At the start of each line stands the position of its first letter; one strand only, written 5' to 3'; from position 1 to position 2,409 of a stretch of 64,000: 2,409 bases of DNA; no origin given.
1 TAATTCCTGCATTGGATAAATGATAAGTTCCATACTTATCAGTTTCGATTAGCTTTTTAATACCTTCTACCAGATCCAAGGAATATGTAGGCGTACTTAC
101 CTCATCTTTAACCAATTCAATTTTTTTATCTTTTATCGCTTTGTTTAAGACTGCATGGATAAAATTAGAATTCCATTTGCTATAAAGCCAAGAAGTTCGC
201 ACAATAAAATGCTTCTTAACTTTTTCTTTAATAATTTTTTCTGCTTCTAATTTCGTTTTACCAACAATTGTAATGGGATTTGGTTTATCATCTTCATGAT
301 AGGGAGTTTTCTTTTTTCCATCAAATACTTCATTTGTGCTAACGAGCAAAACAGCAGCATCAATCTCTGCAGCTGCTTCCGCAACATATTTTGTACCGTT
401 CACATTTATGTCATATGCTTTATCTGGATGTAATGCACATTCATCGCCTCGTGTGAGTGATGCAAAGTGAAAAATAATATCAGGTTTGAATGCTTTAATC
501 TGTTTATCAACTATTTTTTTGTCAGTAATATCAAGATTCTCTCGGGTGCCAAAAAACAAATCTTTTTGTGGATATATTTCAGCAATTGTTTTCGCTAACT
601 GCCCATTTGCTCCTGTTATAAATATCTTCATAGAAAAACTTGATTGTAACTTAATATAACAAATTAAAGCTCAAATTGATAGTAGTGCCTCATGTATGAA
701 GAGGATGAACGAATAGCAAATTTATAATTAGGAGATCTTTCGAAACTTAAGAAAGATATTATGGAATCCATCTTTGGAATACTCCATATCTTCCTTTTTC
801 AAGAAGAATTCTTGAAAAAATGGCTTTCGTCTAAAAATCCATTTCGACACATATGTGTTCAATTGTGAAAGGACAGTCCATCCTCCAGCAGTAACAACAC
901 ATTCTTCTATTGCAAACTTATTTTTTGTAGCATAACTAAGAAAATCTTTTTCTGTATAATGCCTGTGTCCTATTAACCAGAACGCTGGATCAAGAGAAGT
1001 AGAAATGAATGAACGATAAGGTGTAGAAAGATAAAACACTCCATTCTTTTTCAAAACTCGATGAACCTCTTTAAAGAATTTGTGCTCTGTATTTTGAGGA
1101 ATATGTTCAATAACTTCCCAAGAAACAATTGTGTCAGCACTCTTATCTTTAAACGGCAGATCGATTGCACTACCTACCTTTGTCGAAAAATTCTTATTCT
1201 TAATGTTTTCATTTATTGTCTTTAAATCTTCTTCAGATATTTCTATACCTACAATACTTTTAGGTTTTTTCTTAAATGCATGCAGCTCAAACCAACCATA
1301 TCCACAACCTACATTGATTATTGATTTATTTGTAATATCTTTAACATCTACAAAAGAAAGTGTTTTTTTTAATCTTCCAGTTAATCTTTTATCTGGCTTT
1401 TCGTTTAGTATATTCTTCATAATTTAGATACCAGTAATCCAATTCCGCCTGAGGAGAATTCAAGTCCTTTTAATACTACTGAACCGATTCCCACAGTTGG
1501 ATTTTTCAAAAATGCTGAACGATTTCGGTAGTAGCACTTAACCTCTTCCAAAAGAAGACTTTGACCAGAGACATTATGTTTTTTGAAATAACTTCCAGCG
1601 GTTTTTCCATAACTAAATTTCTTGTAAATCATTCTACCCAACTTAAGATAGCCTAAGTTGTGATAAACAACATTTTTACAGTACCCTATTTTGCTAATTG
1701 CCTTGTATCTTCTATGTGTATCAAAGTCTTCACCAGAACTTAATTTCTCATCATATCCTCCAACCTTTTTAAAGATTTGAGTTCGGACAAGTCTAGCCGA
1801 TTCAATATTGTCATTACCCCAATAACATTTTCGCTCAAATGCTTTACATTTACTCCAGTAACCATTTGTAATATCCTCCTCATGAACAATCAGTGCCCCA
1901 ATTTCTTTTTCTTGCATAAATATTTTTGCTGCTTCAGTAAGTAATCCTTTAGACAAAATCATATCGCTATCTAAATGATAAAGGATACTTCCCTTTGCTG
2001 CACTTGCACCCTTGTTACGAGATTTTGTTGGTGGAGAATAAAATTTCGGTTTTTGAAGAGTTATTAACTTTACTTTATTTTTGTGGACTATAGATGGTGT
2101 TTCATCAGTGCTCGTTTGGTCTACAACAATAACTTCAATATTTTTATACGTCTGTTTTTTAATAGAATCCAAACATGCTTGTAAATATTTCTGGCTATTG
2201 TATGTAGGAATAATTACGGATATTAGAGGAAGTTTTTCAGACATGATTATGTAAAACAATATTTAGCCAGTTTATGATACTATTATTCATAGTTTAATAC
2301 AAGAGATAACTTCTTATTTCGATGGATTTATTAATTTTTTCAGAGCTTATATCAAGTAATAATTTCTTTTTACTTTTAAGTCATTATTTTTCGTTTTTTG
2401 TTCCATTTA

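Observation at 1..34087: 34-kb unidirectional glycosylation mega-locus dominated by GT-C membrane enzymes paired with polyprenol-phosphate-sugar synthases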

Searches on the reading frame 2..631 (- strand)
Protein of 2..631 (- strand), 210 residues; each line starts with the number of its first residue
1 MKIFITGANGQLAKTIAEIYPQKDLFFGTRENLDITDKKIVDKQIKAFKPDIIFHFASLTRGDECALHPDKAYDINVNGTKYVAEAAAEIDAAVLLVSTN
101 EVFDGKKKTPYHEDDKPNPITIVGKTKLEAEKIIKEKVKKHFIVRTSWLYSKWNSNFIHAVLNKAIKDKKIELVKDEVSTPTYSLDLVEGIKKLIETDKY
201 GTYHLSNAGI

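Call 7: search_protein_families(library=pfam, max_evalue=0.01, proteins=[window:2-631:-])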
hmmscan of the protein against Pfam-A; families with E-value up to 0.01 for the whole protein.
window:2-631:- (210 aa): 6 families
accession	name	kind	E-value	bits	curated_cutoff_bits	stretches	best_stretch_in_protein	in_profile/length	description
PF04321.23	RmlD_sub_bind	-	3.4e-60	204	27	1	1-209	1-216/287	RmlD substrate binding domain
PF01370.27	Epimerase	-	5.1e-20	72.3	20.9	1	3-200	1-234/240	NAD dependent epimerase/dehydratase family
PF16363.11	GDP_Man_Dehyd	-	3.9e-12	46.7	27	1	32-143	58-173/332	GDP-mannose 4,6 dehydratase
PF02719.21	Polysacc_synt_2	-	5.6e-09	36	20.2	1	29-141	57-156/293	Polysaccharide biosynthesis protein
PF07993.18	NAD_binding_4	-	3.7e-08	33.3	20.1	1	49-154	88-183/258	Male sterility protein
PF01073.25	3Beta_HSD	-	2.8e-07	30.3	22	1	33-136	52-159/280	3-beta hydroxysteroid dehydrogenase/isomerase family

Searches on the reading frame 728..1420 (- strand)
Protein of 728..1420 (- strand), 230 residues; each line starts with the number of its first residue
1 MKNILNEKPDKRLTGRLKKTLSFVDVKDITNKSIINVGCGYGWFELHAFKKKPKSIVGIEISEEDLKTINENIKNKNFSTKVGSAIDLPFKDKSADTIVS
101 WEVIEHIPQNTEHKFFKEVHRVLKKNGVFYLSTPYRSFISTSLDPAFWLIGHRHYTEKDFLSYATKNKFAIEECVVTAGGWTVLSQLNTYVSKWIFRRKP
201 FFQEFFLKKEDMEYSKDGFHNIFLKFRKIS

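Call 7: search_protein_families(library=pfam, max_evalue=0.01, proteins=[window:728-1420:-])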
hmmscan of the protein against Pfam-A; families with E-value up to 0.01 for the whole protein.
window:728-1420:- (230 aa): 12 families
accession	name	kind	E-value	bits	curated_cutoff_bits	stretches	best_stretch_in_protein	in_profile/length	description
PF08241.18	Methyltransf_11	-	8.2e-20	71.7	21.2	1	36-131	2-95/95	Methyltransferase domain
PF13649.12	Methyltransf_25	-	1.2e-17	64.8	27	1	34-127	1-97/97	Methyltransferase domain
PF13847.12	Methyltransf_31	-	3.9e-16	59.5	27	1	31-156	4-114/145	Methyltransferase domain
PF13489.12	Methyltransf_23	-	6.5e-16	58.9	27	1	16-143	8-128/164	Methyltransferase domain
PF02353.26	CMAS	-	5.1e-13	49.4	27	1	32-133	64-166/273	Mycolic acid cyclopropane synthetase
PF08242.18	Methyltransf_12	-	5e-10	40.4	30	1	36-129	2-98/98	Methyltransferase domain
PF05175.20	MTS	-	1.9e-07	31.3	23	1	29-131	30-138/170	Methyltransferase small domain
PF02390.23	Methyltransf_4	-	3.9e-07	30.1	24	1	32-78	3-50/173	Putative methyltransferase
PF01209.24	Ubie_methyltran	-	7.1e-06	26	20.1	1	28-130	45-150/233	ubiE/COQ5 methyltransferase family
PF08003.17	Methyltransf_9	-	3.4e-05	23.4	23.8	1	26-132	111-218/315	Protein of unknown function (DUF1698)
PF06325.19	PrmA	-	7e-05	22.9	22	1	21-132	152-259/296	Ribosomal protein L11 methyltransferase (PrmA)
PF02475.24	TRM5-TYW2_MTfase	-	0.00066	20.1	28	1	31-130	37-134/164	TRM5/TYW2 methyltransferase domain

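Call 90: find_encoding_contigs(protein=window:728-1420:-, flank=10000, max_places=1)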
Protein window:728-1420:- (230 aa): 10 contigs read that carry it; 1 place shown.
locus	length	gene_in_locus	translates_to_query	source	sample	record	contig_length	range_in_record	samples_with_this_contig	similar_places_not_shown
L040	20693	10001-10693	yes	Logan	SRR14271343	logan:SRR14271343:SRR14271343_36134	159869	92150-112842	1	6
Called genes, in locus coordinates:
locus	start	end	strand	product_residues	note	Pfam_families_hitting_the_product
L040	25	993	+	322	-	PF01073:3Beta_HSD, PF01370:Epimerase, PF02719:Polysacc_synt_2, PF04321:RmlD_sub_bind, PF05368:NmrA (faint), PF07993:NAD_binding_4 (faint), PF13460:NAD_binding_10 (weak), PF16363:GDP_Man_Dehyd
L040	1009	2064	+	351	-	PF13439:Glyco_transf_4, PF00534:Glycos_transf_1, PF13692:Glyco_trans_1_4, PF13524:Glyco_trans_1_2 (weak)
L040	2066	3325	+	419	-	PF01943:Polysacc_synt, PF13440:Polysacc_synt_3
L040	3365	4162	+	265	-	PF00535:Glycos_transf_2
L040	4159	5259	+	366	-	PF13439:Glyco_transf_4 (weak), PF20706:GT4-conflict, PF00534:Glycos_transf_1, PF13692:Glyco_trans_1_4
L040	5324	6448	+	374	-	-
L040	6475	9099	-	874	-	-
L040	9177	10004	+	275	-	PF00535:Glycos_transf_2, PF10111:Glyco_tranf_2_2, PF13641:Glyco_tranf_2_3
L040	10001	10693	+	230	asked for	PF01209:Ubie_methyltran (weak), PF02353:CMAS, PF13489:Methyltransf_23, PF05175:MTS (weak), PF13847:Methyltransf_31, PF08241:Methyltransf_11, PF08242:Methyltransf_12, PF13649:Methyltransf_25, +1 more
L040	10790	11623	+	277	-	PF01370:Epimerase, PF02719:Polysacc_synt_2, PF04321:RmlD_sub_bind, PF16363:GDP_Man_Dehyd, PF01073:3Beta_HSD (weak), PF07993:NAD_binding_4 (weak)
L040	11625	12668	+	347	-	PF00535:Glycos_transf_2, PF13641:Glyco_tranf_2_3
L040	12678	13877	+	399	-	PF13439:Glyco_transf_4 (weak), PF20706:GT4-conflict, PF00534:Glycos_transf_1, PF13692:Glyco_trans_1_4, PF13524:Glyco_trans_1_2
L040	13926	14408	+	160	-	PF00132:Hexapep, PF14602:Hexapep_2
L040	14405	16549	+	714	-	-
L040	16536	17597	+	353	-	-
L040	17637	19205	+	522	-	-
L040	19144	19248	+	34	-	-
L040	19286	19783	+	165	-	-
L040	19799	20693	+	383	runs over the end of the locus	PF13439:Glyco_transf_4, PF13524:Glyco_trans_1_2 (faint), PF20706:GT4-conflict, PF00534:Glycos_transf_1, PF13692:Glyco_trans_1_4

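Call 92: search_protein_families(library=pfam, max_evalue=0.05, proteins=[L040:14405-16549:+, L040:16536-17597:+, L040:17637-19205:+, L040:11625-12668:+, L040:13926-14408:+])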
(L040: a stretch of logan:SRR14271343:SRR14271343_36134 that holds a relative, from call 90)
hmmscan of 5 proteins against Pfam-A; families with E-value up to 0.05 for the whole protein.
L040:14405-16549:+ (714 aa): 0 families

L040:16536-17597:+ (353 aa): 0 families

L040:17637-19205:+ (522 aa): 0 families

L040:11625-12668:+ (347 aa): 5 families
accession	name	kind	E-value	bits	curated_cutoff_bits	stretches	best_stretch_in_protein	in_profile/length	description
PF00535.33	Glycos_transf_2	-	4.2e-25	89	23.3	1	5-144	1-140/168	Glycosyl transferase family 2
PF13641.12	Glyco_tranf_2_3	-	1.4e-09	38.8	27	1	3-116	2-120/230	Glycosyltransferase like family 2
PF13712.12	Glyco_tranf_2_5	-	0.00038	20.7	27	1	63-112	36-85/210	Glycosyltransferase like family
PF18922.5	DUF5672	-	0.0022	18.1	24.4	1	113-235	44-144/164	Protein of unknown function (DUF5672)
PF22333.2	Ago_PAZ_arc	-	0.037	14.8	27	0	102-151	17-66/96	Argonaute, PAZ domain, archaea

L040:13926-14408:+ (160 aa): 3 families
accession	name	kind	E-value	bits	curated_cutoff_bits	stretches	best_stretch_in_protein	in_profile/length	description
PF00132.30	Hexapep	-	2.7e-13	49.4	27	1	106-141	1-36/36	Bacterial transferase hexapeptide (six repeats)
PF14602.12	Hexapep_2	-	5.2e-09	36.1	27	1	107-141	2-34/34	Hexapeptide repeat of succinyl-transferase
PF25084.1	LbH_EIF2B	-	4.2e-05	23.9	54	0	105-143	60-97/105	EIF2B subunit epsilon LbH domain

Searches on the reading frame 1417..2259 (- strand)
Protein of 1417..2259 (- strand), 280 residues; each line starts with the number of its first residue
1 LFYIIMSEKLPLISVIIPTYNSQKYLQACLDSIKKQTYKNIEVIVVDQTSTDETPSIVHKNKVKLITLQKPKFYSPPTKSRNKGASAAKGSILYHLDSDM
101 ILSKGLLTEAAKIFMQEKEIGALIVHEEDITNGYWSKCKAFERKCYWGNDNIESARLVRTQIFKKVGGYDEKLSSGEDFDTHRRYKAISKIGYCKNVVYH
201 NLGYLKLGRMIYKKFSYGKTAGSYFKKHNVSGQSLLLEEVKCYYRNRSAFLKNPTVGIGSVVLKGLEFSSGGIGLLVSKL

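Call 7: search_protein_families(library=pfam, max_evalue=0.01, proteins=[window:1417-2259:-])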
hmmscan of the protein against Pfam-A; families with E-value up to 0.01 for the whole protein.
window:1417-2259:- (280 aa): 3 families
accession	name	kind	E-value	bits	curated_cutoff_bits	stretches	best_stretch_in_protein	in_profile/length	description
PF00535.33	Glycos_transf_2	-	8.5e-26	91.3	23.3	1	14-139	1-131/168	Glycosyl transferase family 2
PF10111.15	Glyco_tranf_2_2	-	7.4e-17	62.2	27.3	2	14-115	1-107/276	Glycosyltransferase like family 2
PF13641.12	Glyco_tranf_2_3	-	1.5e-12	48.5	27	1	13-123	3-119/230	Glycosyltransferase like family 2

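Call 74: search_protein_families(library=ncbifam, max_evalue=0.00001, proteins=[window:1417-2259:-])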
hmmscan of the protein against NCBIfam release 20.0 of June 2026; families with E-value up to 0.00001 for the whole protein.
window:1417-2259:- (280 aa): 19 families
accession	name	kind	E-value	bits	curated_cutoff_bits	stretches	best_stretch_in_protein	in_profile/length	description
TIGR04283.1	glyco_like_mftF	equivalog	1.8e-22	80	182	1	13-199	1-183/221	TIGR04283 family arsenosugar biosynthesis glycosyltransferase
TIGR03965.1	mycofact_glyco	equivalog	2.4e-22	79.4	280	1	8-115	71-180/467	mycofactocin biosynthesis glycosyltransferase MftF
NF041875.1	EPS_EpsD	equivalog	4.5e-20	72.3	370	1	13-230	1-236/325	exopolysaccharide biosynthesis glycosyltransferase EpsD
NF038299.1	EPS_HpsN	equivalog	1.1e-18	67.2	425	1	11-123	1-115/317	hormogonium polysaccharide biosynthesis glycosyltransferase HpsN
NF047683.1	TeichurnBiosyTuaG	equivalog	3.1e-18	66.3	400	1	6-120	1-116/252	teichuronic acid biosynthesis protein TuaG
NF007482.0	PRK10073.1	equivalog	4.1e-15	55.6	423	1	6-108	1-104/334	glycosyltransferase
NF050050.1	ProtGlycPglI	equivalog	4.6e-15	55.8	500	1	11-119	2-109/306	GalNAc(5)-diNAcBac-PP-undecaprenol beta-1,3-glucosyltransferase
TIGR03111.1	glyc2_xrt_Gpos1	hypoth_equivalog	1e-14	54.2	363.95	1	7-123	45-165/439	TIGR03111 family XrtG-associated glycosyltransferase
TIGR03937.1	PgaC_IcaA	equivalog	1.3e-12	47.4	422.3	1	7-123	41-159/407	poly-beta-1,6-N-acetyl-D-glucosamine synthase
NF038302.1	EPS_HpsE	equivalog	3.3e-11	42.7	300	1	13-123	3-120/307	hormogonium polysaccharide biosynthesis glycosyltransferase HpsE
NF045692.1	OglycostaseCruG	equivalog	1.1e-10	41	600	1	7-62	37-92/386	2'-O-glycosyltransferase CruG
NF053739.1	GlytfEpsEBac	equivalog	1.8e-10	40.3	450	1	11-193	1-193/265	glycosyltransferase EpsE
NF041394.1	GtaseAglG_Halo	equivalog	8.3e-10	38.4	440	1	13-120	3-113/304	glucosyl-dolichyl phosphate glucuronosyltransferase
TIGR04242.1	nodulat_NodC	equivalog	1.5e-08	34.1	550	1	7-124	44-165/395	chitooligosaccharide synthase NodC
TIGR04195.1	S_glycosyl_SunS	equivalog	6.6e-08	31.8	350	1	10-103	56-144/421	SunS family peptide S-glycosyltransferase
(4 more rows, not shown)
